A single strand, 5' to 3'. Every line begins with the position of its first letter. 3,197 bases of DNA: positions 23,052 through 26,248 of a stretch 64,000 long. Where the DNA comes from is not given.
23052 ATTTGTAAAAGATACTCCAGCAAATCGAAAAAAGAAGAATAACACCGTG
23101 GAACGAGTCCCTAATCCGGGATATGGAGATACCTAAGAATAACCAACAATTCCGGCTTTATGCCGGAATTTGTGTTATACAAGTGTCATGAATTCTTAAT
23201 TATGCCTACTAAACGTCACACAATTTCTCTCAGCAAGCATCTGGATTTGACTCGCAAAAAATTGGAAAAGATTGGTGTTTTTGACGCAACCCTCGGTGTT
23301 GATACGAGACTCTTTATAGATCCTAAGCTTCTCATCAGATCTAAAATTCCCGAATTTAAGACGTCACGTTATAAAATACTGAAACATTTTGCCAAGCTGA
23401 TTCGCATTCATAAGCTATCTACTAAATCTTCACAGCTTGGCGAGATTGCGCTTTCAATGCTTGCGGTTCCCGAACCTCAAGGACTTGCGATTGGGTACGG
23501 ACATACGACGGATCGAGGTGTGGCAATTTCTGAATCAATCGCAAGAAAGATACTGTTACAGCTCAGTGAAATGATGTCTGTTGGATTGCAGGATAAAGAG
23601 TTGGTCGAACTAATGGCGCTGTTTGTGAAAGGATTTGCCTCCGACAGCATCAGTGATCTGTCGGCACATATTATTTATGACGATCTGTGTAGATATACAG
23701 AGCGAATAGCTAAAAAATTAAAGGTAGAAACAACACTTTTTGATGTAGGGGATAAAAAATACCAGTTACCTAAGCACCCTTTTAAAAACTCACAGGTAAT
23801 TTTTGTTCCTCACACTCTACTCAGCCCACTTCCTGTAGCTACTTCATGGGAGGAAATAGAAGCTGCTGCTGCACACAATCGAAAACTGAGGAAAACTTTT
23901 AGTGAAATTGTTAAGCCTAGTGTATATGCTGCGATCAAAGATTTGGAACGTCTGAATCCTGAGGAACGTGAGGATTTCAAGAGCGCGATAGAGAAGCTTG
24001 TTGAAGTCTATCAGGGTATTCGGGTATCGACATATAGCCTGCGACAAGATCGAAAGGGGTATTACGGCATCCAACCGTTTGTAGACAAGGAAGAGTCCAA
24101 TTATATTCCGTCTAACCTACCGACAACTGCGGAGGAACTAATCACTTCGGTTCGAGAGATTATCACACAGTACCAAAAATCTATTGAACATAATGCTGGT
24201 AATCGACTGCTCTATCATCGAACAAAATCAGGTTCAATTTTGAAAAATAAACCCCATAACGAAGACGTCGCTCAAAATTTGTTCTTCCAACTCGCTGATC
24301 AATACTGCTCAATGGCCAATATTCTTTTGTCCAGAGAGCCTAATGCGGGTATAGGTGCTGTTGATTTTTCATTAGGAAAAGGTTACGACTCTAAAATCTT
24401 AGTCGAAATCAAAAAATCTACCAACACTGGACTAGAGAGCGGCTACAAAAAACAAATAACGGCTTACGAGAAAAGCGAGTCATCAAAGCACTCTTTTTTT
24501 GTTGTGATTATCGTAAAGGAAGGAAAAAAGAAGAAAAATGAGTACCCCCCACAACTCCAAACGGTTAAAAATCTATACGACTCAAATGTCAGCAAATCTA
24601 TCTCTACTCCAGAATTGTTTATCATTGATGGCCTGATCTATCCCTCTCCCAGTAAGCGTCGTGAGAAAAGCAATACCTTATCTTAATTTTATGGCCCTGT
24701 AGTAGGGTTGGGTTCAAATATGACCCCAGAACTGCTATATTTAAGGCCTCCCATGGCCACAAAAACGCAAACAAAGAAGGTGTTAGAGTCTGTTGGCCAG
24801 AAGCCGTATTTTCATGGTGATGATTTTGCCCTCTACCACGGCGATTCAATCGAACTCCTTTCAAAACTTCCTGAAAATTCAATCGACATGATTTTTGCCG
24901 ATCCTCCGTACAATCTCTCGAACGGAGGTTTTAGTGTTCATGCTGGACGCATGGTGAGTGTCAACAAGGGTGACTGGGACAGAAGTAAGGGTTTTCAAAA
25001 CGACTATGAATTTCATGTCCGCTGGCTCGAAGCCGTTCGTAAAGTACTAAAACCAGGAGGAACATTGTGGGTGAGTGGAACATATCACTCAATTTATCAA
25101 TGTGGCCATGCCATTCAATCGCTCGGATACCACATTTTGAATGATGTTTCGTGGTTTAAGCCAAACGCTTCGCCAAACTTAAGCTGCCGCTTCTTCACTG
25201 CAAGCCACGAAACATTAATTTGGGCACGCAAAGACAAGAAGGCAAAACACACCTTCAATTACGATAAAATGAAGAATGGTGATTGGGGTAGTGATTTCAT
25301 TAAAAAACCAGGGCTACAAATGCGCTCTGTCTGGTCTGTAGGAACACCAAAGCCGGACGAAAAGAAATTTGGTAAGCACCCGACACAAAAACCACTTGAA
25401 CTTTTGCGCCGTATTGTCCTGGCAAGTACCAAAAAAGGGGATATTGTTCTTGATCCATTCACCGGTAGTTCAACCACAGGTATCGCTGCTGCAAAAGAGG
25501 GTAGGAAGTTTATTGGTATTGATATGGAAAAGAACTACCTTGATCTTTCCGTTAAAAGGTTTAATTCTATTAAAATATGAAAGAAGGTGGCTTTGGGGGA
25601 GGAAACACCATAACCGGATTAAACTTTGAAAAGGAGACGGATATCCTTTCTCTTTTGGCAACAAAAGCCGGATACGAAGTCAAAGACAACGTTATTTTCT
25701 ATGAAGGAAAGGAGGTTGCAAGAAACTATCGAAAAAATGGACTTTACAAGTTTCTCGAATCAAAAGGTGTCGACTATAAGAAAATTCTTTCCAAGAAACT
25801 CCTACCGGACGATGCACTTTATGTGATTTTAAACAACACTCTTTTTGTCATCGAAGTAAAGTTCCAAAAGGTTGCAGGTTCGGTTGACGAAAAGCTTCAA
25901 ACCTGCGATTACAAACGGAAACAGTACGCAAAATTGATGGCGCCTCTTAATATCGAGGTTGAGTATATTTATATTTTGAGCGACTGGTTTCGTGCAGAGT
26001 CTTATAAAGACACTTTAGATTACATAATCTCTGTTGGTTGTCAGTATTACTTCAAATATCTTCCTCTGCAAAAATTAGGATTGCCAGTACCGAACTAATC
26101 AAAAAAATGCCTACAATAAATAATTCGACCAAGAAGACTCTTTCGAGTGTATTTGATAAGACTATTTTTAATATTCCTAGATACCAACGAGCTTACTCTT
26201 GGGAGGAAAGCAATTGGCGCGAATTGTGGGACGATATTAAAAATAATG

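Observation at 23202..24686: Orphan 494-aa protein with a C-terminal PD-(D/E)xK-like motif as the lead gene of the R-M cassette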

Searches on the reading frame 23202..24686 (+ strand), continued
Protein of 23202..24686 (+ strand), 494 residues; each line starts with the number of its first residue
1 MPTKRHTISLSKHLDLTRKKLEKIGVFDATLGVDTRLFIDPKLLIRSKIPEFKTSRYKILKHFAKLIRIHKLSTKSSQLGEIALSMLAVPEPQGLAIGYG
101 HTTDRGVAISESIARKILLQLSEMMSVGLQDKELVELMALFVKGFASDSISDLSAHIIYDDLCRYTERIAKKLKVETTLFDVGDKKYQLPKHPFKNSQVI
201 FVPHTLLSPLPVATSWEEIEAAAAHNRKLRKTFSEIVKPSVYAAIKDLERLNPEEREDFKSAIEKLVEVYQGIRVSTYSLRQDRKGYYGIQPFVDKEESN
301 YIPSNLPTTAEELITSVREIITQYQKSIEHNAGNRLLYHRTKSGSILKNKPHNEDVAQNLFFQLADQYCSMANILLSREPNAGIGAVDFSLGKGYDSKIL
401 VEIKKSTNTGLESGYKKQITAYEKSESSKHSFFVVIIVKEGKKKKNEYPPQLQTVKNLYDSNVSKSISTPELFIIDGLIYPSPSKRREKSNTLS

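Call 57: get_annotated_region(hit=H8, flank=6000)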
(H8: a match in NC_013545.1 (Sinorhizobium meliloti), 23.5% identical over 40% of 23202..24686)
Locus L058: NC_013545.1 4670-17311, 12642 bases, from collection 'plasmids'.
description: Sinorhizobium meliloti plasmid pSmeSM11a, complete sequence
organism: Sinorhizobium meliloti (NCBI taxid 382)
taxonomy: Bacteria; Pseudomonadota; Alphaproteobacteria; Hyphomicrobiales; Rhizobiaceae; Sinorhizobium; Sinorhizobium meliloti
host: -; source: isolated from an indigenous Sinorhizobium meliloti strain nodulating alfalfa; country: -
typing (MOB-suite, as given by PLSDB): conjugative; replicon rep_cluster_546; relaxase MOBQ; mating-pair formation MPF_T
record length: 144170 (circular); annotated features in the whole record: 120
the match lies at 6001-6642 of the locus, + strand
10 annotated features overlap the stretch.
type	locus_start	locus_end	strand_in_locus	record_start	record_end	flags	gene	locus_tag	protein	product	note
CDS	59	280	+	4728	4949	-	-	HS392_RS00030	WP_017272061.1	hypothetical protein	-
CDS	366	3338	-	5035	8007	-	-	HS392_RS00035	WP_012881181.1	Tn3 family transposase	-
CDS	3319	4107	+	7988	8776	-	-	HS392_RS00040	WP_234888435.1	recombinase family protein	GO:0006310 - DNA recombination [Evidence IEA]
CDS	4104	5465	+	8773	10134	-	-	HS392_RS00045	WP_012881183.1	hypothetical protein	-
CDS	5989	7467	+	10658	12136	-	-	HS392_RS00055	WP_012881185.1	hypothetical protein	-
CDS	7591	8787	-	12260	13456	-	-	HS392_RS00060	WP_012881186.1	IS256-like element ISRm5 family transposase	GO:0006313 - DNA transposition [Evidence IEA]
CDS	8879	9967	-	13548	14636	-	-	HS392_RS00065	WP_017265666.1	ATP-binding cassette domain-containing protein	-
CDS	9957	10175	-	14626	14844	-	-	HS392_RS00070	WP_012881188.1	TauC protein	-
CDS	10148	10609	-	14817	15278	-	-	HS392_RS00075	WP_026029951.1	hypothetical protein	-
CDS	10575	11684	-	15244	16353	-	-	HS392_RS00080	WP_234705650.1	ABC transporter substrate-binding protein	-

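Call 58: get_annotated_region(hit=H1, flank=6000)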
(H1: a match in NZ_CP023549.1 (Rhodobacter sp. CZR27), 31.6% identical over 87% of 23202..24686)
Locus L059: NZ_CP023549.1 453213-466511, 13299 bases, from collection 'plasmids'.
description: Rhodobacter sp. CZR27 plasmid unnamed1, complete sequence
organism: Rhodobacter sp. CZR27 (NCBI taxid 2033869)
taxonomy: Bacteria; Pseudomonadota; Alphaproteobacteria; Rhodobacterales; Paracoccaceae; Rhodobacter; Rhodobacter sp. CZR27
host: -; source: cell culture,paddy soil; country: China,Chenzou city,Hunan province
typing (MOB-suite, as given by PLSDB): non-mobilizable
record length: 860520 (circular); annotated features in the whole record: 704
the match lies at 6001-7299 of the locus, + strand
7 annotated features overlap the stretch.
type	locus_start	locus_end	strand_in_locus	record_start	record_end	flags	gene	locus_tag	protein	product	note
CDS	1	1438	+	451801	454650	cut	-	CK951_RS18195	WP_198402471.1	DUF3427 domain-containing protein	-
CDS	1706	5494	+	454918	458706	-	-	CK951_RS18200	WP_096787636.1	SIR2 family protein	-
CDS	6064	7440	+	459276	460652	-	-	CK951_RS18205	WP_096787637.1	hypothetical protein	-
CDS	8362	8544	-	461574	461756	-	-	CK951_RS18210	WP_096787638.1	ribbon-helix-helix protein, CopG family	GO:0006355 - regulation of DNA-templated transcription [Evidence IEA]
CDS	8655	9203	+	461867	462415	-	-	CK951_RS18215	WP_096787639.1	hypothetical protein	-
CDS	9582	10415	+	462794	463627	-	-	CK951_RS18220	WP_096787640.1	GIY-YIG nuclease family protein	-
CDS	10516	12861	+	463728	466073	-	-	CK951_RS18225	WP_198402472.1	AAA family ATPase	-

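Call 59: get_annotated_region(hit=H11, flank=4000)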
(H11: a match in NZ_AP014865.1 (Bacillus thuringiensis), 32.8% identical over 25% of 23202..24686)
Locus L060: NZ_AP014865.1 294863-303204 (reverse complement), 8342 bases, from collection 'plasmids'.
description: Bacillus thuringiensis serovar tolworthi strain Pasteur Institute Standard strain plasmid pKK1, complete sequence
organism: Bacillus thuringiensis (NCBI taxid 1442)
taxonomy: Bacteria; Bacillota; Bacilli; Bacillales; Bacillaceae; Bacillus; Bacillus thuringiensis
host: -; source: -; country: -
typing (MOB-suite, as given by PLSDB): non-mobilizable; replicon rep_cluster_125,rep_cluster_1721
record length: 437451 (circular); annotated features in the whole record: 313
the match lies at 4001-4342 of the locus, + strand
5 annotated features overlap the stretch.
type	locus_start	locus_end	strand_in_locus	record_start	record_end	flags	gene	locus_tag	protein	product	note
CDS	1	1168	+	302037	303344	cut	ltrA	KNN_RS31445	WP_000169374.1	group II intron reverse transcriptase/maturase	GO:0000373 - Group II intron splicing [Evidence IEA]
CDS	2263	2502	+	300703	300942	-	-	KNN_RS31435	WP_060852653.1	hypothetical protein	-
CDS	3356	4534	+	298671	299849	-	-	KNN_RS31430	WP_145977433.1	hypothetical protein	-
CDS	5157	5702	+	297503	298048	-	-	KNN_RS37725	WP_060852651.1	hypothetical protein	-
CDS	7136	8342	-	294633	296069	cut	-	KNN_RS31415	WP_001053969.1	IS4-like element IS231C family transposase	GO:0006313 - DNA transposition [Evidence IEA]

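Call 60: search_protein_families(library=padloc, proteins=[L058:5989-7467:+, L058:4104-5465:+, L057:6001-7434:+, L059:6064-7440:+], max_evalue=0.01)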
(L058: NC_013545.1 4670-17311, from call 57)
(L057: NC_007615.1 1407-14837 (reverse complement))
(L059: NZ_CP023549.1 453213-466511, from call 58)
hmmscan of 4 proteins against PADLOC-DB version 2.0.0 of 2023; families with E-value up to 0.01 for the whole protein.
L058:5989-7467:+ (492 aa): 2 families
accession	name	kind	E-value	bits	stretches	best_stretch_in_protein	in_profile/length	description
PDLC04597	PDC-M36A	-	8.2e-22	75.6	1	22-233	23-225/457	-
PDLC04598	PDC-M36A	-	0.00037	18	1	137-232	5-97/330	-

L058:4104-5465:+ (453 aa): 0 families

L057:6001-7434:+ (477 aa): 1 family
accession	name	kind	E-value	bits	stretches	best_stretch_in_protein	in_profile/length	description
PDLC04597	PDC-M36A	-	5e-07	26.9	1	29-182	26-172/457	-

L059:6064-7440:+ (458 aa): 1 family
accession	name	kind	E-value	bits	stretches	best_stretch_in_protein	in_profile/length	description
PDLC04597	PDC-M36A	-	3.5e-07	27.4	1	5-198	27-217/457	-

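Call 73: fold_search(model_id=the predicted structure, library=viral)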
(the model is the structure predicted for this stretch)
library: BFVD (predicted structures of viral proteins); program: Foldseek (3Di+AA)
matches with E <= 10: 383; with E <= 0.001: 0
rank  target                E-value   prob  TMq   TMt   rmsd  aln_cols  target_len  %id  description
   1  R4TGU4                4.1e-02  0.96  0.15  0.50   6.5       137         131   17  PD-(D/E)XK nuclease [Halogranum tailed virus 1]
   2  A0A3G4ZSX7            4.1e-02  0.82  0.14  0.09   9.8       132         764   14  Superfamily II DNA or RNA helicase [Terrestrivirus sp.]
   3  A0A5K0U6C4            4.8e-02  0.54  0.16  0.14  18.4       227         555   12  Uncharacterized protein [Yasminevirus sp. GU-2018]
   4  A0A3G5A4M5            5.7e-02  0.69  0.15  0.16  14.4       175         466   11  C2H2-type domain-containing protein [Harvfovirus sp.]
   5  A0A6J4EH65            6.0e-02  0.75  0.13  0.27   7.5       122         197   16  (no name in the UniProt tables at hand)
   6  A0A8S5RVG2            7.8e-02  0.54  0.11  0.22  10.8        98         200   17  PD-(D/E)XK nuclease superfamily protein [Siphoviridae sp. ctHip2]
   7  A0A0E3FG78            8.7e-02  0.66  0.15  0.23   6.8       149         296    7  Uncharacterized protein [Synechococcus phage ACG-2014i]
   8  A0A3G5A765            1.0e-01  0.18  0.17  0.15  24.9       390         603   12  C2H2-type domain-containing protein [Harvfovirus sp.]
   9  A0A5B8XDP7            1.1e-01  0.82  0.13  0.31  11.3       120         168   13  ERCC4 domain-containing protein EP364R [African swine fever virus]
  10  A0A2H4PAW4            1.1e-01  0.35  0.18  0.14  22.0       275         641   10  (no name in the UniProt tables at hand)
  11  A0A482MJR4            2.0e-01  0.04  0.10  0.06  29.5       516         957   12  Uncharacterized protein [Nodularia phage vB_NspS-kac68v161]
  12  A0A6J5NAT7            2.2e-01  0.63  0.14  0.41   9.0       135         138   13  Uncharacterized protein [uncultured Caudovirales phage]
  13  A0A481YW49            2.4e-01  0.57  0.14  0.29  11.7       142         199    8  DNA-directed RNA polymerase subunit 5 [Marseillevirus LCMAC103]
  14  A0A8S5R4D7            2.5e-01  0.25  0.14  0.25  14.0       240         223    6  Uncharacterized protein [Podoviridae sp. ct8nN1]
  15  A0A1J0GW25            2.5e-01  0.07  0.09  0.12  21.5       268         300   10  Polynucleotide kinase [Streptomyces phage BRock]
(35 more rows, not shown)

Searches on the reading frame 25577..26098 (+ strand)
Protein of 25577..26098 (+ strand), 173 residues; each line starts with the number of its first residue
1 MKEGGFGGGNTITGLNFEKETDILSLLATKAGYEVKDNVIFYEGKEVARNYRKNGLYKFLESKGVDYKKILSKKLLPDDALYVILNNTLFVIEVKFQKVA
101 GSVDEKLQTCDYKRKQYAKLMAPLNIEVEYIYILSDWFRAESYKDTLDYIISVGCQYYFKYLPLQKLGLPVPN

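Call 3: search_protein_families(library=pfam, proteins=[window:25577-26098:+], max_evalue=1)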
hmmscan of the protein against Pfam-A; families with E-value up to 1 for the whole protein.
window:25577-26098:+ (173 aa): 2 families
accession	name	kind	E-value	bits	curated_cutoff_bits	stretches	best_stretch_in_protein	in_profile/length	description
PF20472.4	PDDEXK_11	-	0.001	19.3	23.7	1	87-107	61-81/145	PD-(D/E)XK nuclease superfamily domain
PF08378.17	NERD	-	0.046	14.7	22.1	1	82-140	42-96/111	Nuclease-related domain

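Call 4: search_protein_families(library=ncbifam, proteins=[window:25577-26098:+], max_evalue=1)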
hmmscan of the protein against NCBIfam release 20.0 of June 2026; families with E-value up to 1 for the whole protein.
window:25577-26098:+ (173 aa): 0 families

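Call 5: search_protein_families(library=padloc, proteins=[window:25577-26098:+], max_evalue=1)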
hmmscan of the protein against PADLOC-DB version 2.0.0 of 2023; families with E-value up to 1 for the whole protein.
window:25577-26098:+ (173 aa): 0 families

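Call 8: search_protein_families(library=phrogs, proteins=[window:25577-26098:+], max_evalue=1)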
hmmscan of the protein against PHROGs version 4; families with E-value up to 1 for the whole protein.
window:25577-26098:+ (173 aa): 1 family
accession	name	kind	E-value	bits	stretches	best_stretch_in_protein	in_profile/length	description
phrog_37055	-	unknown function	0.12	13.3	1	60-146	44-126/136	-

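Call 23: find_homologous_proteins(query=window:25577-26098:+)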
Query window:25577-26098:+ (173 aa): 6160 proteins with E <= 0.001 among 6219 candidates; the best 120 are listed.
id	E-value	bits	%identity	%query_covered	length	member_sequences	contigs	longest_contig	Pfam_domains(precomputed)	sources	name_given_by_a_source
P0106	3.9e-109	380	100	100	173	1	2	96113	-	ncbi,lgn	-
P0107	1.8e-94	333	87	100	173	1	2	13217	-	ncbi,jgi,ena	-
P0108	2.3e-94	332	87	92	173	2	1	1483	-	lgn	-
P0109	9.9e-94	330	86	99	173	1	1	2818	-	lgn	-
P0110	4.0e-93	328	85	91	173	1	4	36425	-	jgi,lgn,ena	-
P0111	4.3e-93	328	85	99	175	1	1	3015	-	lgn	-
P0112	4.6e-93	328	86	100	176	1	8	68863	-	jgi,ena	-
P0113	5.5e-93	328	87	99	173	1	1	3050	-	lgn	-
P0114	6.1e-93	328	84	99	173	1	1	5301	-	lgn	-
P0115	7.7e-93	327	89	91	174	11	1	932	-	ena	-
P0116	8.4e-93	327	83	99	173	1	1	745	-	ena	-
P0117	8.6e-93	327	85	99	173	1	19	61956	-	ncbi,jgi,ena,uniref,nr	ncbi:hypothetical protein A3C67_01770 [Candidatus Nomurabacteria bacterium RIFCSPHIGHO2_02_FULL_42_1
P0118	9.3e-93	327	86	100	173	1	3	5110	-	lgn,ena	-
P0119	1.2e-92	327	85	91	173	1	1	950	-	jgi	jgi:hypothetical protein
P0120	1.3e-92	327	85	99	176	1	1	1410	-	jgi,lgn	jgi:hypothetical protein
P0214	9.9e-89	314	82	99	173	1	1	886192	-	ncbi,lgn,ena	-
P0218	1.0e-88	314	80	100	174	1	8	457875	-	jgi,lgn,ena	-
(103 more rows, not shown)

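Call 25: find_encoding_contigs(protein=P0214, flank=4000, max_places=2)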
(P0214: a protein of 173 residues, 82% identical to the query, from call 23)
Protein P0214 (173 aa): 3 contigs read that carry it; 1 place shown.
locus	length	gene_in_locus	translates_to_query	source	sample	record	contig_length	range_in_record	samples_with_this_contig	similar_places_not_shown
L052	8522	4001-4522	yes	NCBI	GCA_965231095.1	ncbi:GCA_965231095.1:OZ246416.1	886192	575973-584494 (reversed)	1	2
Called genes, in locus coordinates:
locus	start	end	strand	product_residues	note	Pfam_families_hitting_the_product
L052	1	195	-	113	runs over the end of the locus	-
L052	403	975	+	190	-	PF04542:Sigma70_r2, PF08281:Sigma70_r4_2, PF04545:Sigma70_r4 (weak)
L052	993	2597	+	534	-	-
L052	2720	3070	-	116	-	-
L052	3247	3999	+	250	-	PF01555:N6_N4_Mtase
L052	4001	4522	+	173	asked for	-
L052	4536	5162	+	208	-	-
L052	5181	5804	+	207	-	-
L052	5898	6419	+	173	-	PF00560:LRR_1 (faint), PF13855:LRR_8, PF13516:LRR_6 (faint), PF23598:LRR_14, PF12799:LRR_4 (weak), PF13855:LRR_8, PF23211:LRR_LRWD1 (faint), PF12799:LRR_4 (weak)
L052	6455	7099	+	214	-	-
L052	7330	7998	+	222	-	-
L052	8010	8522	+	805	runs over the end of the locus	PF05257:CHAP, PF11617:Cu-binding_MopE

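Call 26: find_encoding_contigs(protein=P0218, flank=4000, max_places=4)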
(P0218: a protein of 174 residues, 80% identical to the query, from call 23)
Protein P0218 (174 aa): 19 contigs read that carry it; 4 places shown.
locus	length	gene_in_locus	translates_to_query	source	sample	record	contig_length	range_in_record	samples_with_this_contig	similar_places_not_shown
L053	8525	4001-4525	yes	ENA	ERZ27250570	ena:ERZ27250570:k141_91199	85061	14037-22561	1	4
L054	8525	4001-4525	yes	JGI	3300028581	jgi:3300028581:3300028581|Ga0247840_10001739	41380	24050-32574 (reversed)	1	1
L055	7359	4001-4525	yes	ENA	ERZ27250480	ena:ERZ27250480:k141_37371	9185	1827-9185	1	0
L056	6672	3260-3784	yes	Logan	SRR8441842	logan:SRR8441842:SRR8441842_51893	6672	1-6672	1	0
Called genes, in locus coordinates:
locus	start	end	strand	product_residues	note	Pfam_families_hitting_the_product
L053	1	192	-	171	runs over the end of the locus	PF00085:Thioredoxin (faint)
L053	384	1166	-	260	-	PF08221:HTH_9 (weak), PF01978:TrmB (weak)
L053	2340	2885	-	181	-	-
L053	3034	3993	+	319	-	PF02086:MethyltransfD12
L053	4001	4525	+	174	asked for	-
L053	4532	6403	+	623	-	-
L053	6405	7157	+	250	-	PF01555:N6_N4_Mtase, PF01170:UPF0020, PF01555:N6_N4_Mtase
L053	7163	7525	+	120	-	PF01641:SelR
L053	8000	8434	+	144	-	-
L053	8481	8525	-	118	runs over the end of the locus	-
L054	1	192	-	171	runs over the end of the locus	PF00085:Thioredoxin (faint)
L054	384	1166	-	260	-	PF08221:HTH_9 (weak), PF01978:TrmB (weak)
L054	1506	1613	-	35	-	-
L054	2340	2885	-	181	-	-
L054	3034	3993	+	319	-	PF02086:MethyltransfD12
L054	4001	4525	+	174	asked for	-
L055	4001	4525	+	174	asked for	-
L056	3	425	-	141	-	?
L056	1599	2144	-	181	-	-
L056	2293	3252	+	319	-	PF02086:MethyltransfD12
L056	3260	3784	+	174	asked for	-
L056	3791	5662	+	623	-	-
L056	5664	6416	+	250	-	PF01555:N6_N4_Mtase, PF01170:UPF0020, PF01555:N6_N4_Mtase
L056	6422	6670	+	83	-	?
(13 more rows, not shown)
